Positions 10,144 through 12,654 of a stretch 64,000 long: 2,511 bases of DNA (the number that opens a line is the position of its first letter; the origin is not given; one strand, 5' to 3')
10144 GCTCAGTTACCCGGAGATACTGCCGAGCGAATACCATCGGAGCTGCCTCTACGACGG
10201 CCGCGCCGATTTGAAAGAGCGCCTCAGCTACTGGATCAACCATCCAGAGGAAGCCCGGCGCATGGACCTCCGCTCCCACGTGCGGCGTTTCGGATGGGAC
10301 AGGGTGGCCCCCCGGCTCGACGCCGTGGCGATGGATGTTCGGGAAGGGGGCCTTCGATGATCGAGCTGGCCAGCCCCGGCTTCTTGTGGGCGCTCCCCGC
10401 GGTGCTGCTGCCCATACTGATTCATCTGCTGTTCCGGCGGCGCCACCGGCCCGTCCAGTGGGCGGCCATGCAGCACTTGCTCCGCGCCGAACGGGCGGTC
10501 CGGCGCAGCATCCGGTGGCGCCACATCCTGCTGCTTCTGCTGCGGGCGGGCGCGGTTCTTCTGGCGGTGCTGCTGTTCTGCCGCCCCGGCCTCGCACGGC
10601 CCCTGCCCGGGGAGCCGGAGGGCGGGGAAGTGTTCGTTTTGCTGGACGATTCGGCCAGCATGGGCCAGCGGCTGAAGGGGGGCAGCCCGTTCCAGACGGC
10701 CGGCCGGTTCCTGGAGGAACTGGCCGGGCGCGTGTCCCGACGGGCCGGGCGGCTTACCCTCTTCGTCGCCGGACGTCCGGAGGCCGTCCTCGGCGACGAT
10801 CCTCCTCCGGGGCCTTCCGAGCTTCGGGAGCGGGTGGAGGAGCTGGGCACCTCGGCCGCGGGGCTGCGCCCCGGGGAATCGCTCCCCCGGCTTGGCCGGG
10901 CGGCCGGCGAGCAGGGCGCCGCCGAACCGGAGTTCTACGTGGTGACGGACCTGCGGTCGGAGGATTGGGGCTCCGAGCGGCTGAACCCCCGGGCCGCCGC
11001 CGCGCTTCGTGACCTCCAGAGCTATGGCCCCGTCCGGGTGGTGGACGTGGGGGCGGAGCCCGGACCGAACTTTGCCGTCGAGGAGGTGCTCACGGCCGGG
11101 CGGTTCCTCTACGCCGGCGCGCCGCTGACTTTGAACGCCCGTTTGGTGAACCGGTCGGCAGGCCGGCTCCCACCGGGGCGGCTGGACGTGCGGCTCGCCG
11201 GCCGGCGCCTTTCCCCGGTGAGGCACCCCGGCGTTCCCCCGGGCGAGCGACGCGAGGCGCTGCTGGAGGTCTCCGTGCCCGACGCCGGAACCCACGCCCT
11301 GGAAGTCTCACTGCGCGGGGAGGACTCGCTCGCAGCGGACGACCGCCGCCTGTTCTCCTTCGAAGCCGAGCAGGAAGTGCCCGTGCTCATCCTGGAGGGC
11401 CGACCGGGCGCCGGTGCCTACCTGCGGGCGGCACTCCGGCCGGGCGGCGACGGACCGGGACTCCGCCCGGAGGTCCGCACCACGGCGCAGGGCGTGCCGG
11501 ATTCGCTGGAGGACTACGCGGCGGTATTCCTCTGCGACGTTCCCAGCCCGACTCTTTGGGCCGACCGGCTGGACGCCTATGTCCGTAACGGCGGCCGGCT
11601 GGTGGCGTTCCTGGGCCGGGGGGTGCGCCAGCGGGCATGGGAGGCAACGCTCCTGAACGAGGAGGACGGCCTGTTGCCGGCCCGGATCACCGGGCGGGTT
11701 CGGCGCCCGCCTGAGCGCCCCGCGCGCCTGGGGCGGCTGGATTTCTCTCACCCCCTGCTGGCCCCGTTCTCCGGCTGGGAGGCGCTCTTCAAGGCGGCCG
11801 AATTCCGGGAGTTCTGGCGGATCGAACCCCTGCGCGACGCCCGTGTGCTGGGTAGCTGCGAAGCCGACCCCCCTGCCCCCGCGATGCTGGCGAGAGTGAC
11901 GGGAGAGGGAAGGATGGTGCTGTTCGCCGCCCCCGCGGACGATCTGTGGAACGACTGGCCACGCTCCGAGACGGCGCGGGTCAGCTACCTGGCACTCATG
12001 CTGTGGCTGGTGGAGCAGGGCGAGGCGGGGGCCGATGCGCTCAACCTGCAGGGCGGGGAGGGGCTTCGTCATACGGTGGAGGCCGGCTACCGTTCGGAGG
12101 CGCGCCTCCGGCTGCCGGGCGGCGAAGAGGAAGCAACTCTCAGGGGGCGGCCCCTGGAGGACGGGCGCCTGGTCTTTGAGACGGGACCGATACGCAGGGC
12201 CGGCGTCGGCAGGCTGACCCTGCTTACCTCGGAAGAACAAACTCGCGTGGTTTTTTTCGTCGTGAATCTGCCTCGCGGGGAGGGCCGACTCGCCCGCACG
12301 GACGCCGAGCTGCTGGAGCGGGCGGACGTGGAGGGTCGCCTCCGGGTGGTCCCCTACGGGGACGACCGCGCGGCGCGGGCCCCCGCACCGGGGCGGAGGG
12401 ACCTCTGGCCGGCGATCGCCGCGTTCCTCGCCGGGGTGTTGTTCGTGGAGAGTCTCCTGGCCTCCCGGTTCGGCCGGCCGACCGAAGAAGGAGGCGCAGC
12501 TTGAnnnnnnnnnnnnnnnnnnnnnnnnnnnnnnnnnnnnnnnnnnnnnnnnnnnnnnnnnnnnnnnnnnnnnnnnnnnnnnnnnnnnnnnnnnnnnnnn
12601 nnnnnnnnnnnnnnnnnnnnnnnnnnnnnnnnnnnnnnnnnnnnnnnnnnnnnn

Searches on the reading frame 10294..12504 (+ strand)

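Call 55: search_protein_families(library=pfam, proteins=[window:10294-12504:+], max_evalue=0.0001)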
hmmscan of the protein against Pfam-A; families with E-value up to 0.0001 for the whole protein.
window:10294-12504:+ (736 aa): 1 family
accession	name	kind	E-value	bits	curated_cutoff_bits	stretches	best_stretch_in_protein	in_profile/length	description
PF07584.16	BatA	-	2.9e-14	53.7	25.9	1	22-98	1-77/77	Aerotolerance regulator N-terminal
